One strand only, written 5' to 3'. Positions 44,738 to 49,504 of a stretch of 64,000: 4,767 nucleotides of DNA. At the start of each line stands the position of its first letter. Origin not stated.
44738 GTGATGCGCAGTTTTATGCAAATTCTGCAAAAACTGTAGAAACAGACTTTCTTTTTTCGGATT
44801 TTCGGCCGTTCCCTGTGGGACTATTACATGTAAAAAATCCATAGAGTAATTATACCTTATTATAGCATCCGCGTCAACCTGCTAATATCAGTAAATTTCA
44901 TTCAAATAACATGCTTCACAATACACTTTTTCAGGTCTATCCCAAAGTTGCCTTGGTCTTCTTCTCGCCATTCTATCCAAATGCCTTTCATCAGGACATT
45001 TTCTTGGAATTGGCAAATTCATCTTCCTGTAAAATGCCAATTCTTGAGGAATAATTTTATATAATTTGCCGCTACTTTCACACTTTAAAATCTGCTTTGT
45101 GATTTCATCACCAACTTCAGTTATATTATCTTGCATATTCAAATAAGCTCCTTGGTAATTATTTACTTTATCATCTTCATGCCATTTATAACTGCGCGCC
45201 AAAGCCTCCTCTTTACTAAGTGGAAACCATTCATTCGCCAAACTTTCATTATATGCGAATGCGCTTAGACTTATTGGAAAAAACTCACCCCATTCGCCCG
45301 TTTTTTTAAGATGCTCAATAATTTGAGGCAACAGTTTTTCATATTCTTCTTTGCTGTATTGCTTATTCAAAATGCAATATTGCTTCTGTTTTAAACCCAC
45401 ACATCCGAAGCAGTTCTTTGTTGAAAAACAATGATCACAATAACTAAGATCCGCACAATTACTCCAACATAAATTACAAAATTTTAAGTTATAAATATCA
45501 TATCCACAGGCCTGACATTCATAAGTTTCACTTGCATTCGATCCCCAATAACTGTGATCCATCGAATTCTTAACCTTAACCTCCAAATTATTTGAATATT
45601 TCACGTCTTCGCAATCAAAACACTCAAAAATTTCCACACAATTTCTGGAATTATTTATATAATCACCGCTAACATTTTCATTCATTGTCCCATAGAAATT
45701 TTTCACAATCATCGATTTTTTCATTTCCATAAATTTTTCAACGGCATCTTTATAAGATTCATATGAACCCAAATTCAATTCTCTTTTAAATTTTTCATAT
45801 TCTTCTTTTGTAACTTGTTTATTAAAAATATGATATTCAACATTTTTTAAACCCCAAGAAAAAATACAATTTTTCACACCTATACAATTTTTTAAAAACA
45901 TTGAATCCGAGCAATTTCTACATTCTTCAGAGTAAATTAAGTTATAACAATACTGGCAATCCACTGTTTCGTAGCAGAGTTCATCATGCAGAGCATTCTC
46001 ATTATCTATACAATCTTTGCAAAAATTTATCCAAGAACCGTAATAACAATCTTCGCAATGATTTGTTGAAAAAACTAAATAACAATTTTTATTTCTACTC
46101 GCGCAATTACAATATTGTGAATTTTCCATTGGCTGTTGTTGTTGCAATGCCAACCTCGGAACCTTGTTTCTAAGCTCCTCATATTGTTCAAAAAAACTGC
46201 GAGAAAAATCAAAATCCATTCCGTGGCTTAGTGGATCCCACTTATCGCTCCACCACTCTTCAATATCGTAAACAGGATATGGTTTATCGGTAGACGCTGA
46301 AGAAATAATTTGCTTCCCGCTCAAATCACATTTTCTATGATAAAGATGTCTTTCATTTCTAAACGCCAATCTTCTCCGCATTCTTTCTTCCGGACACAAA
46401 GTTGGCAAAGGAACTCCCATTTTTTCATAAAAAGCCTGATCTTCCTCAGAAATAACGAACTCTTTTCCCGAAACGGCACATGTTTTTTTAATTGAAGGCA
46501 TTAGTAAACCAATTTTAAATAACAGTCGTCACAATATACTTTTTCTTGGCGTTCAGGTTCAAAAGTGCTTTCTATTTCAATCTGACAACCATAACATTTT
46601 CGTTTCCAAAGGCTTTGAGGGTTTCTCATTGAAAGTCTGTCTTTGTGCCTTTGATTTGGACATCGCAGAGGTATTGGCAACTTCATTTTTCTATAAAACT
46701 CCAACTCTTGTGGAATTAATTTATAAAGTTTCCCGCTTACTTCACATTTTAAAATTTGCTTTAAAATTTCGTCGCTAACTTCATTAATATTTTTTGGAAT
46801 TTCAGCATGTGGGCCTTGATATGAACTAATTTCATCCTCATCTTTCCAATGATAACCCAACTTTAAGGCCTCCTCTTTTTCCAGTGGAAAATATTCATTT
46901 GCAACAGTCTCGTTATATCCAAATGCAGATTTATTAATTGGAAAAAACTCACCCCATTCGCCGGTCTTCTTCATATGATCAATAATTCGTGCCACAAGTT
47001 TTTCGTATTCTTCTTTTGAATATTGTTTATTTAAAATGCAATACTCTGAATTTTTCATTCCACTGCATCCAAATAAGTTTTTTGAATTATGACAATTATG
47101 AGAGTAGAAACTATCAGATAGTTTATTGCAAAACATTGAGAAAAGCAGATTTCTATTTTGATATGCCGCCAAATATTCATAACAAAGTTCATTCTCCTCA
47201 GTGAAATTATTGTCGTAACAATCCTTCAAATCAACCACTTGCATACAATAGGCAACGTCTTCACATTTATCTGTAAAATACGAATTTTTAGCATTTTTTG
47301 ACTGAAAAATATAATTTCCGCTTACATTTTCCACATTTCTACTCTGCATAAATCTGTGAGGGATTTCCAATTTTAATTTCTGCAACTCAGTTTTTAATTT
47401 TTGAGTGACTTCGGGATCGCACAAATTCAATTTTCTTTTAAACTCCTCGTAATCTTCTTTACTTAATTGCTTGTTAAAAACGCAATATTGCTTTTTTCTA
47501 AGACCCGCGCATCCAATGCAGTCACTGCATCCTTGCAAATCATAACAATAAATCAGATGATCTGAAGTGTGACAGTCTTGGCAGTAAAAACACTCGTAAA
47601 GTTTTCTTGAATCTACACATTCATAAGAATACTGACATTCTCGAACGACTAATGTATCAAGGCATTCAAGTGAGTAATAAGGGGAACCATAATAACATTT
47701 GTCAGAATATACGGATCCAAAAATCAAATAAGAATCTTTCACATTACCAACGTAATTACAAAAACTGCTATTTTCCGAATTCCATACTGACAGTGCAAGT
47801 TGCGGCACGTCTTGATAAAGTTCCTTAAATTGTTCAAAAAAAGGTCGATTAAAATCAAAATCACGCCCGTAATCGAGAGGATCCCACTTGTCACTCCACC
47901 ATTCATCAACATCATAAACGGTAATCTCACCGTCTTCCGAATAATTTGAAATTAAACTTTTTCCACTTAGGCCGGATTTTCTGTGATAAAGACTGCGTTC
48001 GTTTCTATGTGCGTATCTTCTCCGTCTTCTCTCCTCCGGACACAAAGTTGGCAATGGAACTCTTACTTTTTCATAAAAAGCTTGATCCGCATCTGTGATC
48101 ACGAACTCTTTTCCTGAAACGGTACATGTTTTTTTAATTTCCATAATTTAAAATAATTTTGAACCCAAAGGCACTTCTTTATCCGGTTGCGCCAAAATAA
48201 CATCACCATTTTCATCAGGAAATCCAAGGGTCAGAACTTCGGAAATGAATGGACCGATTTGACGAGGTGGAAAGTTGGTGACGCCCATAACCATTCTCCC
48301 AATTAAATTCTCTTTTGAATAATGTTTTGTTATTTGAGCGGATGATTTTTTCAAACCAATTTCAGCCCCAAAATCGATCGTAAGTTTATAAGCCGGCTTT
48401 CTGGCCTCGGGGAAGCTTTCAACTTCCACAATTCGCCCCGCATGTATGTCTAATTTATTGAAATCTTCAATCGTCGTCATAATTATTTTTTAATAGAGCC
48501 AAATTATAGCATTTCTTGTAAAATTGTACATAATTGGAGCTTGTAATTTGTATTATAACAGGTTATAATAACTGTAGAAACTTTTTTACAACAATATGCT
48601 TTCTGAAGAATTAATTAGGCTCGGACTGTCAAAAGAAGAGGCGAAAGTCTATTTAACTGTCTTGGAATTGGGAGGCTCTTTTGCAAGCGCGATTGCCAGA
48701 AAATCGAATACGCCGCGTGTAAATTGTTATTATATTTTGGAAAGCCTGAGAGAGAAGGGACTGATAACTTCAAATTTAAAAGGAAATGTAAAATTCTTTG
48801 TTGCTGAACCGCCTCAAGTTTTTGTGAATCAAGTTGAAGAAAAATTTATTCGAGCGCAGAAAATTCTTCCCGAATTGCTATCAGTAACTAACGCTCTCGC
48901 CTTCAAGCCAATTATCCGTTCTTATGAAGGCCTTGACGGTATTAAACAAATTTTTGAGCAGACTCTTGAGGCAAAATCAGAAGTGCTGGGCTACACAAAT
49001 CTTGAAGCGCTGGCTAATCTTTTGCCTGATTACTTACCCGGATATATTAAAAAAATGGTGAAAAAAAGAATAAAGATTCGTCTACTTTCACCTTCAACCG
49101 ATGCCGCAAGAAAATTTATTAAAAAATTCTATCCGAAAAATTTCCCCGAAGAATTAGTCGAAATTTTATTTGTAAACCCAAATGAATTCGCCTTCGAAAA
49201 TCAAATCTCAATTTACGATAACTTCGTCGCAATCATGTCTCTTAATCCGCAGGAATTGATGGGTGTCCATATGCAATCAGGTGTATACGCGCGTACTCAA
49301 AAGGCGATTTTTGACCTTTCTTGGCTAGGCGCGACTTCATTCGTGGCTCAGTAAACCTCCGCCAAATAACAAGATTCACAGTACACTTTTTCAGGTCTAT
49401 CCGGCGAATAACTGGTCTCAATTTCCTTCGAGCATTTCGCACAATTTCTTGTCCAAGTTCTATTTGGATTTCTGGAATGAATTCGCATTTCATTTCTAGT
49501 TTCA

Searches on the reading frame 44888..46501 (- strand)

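Call 6: search_protein_families(library=pfam, proteins=[window:44888-46501:-], max_evalue=1)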
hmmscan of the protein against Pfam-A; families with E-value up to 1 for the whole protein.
window:44888-46501:- (537 aa): 2 families
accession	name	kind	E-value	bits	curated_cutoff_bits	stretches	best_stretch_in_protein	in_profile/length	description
PF03012.19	PP_M1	-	0.04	13.9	24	1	430-505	67-142/296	Phosphoprotein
PF09606.15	Med15_N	-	0.053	13.7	24.1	1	220-238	35-53/72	ARC105/Med15 mediator subunit N-terminal KIX domain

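Call 7: search_protein_families(library=ncbifam, proteins=[window:44888-46501:-], max_evalue=1)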
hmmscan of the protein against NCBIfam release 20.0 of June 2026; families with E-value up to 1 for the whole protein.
window:44888-46501:- (537 aa): 0 families

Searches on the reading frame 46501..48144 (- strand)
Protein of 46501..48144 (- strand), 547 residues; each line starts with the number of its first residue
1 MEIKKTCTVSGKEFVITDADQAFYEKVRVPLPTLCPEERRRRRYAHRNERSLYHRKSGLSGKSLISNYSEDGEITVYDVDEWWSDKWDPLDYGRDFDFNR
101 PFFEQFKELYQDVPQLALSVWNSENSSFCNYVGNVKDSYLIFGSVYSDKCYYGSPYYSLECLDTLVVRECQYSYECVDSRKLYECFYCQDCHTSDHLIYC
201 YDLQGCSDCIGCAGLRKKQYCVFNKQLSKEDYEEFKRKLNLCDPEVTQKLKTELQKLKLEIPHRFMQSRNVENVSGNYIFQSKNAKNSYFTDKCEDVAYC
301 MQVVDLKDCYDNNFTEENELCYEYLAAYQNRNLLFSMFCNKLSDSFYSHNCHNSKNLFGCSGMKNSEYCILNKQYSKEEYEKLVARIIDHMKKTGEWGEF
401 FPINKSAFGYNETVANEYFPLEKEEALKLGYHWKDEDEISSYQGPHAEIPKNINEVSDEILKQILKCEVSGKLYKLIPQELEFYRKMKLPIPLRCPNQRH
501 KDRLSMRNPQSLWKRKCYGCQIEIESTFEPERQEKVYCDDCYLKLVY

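Call 6: search_protein_families(library=pfam, proteins=[window:46501-48144:-], max_evalue=1)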
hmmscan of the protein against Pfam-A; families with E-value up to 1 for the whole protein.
window:46501-48144:- (547 aa): 4 families
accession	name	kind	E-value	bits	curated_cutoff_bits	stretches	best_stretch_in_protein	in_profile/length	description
PF23477.1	zf_Tbcl_2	-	0.00011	22.2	27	1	515-544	6-35/37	Probable treble clef zinc finger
PF09606.15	Med15_N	-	0.0067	16.6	24.1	1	367-394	37-64/72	ARC105/Med15 mediator subunit N-terminal KIX domain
PF13451.12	zf_Tbcl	-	0.01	16.2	24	1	6-44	6-45/48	Probable treble clef domain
PF10704.14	DUF2508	-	0.15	12.7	22.5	1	236-290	5-58/71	Protein of unknown function (DUF2508)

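Call 7: search_protein_families(library=ncbifam, proteins=[window:46501-48144:-], max_evalue=1)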
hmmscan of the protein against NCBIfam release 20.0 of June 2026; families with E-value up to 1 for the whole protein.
window:46501-48144:- (547 aa): 1 family
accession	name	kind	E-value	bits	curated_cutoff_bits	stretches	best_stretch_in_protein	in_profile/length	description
TIGR04272.1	cxxc_cxxc_Mbark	domain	0.0011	18.6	36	1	515-544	6-35/37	CxxC-x17-CxxC domain-containing protein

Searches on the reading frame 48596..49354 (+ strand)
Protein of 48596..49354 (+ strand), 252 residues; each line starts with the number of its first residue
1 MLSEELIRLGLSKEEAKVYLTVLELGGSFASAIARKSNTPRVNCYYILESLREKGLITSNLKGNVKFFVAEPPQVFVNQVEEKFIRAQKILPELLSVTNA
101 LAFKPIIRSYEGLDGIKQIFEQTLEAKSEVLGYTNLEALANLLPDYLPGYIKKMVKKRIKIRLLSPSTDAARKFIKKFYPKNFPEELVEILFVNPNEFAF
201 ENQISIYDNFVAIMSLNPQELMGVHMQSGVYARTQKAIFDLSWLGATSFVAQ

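Call 24: search_protein_families(library=pfam, proteins=[window:48596-49354:+], max_evalue=0.001)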
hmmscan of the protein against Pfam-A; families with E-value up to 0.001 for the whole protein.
window:48596-49354:+ (252 aa): 1 family
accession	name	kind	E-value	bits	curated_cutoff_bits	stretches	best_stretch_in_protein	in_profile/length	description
PF01978.25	TrmB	-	2.2e-14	53.5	25.6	1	8-73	3-67/68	Sugar-specific transcriptional regulator TrmB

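Call 60: search_protein_families(library=padloc, proteins=[window:48596-49354:+], max_evalue=0.01)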
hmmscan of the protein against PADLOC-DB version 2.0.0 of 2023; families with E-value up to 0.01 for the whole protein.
window:48596-49354:+ (252 aa): 1 family
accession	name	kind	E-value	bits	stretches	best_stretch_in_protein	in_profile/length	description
PDLC01438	Csa3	-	0.0084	14.2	1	21-113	155-246/305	"CAS-I,CAS-II,CAS-III,CAS-IV,CAS-V,CAS-VI; associated_signaling"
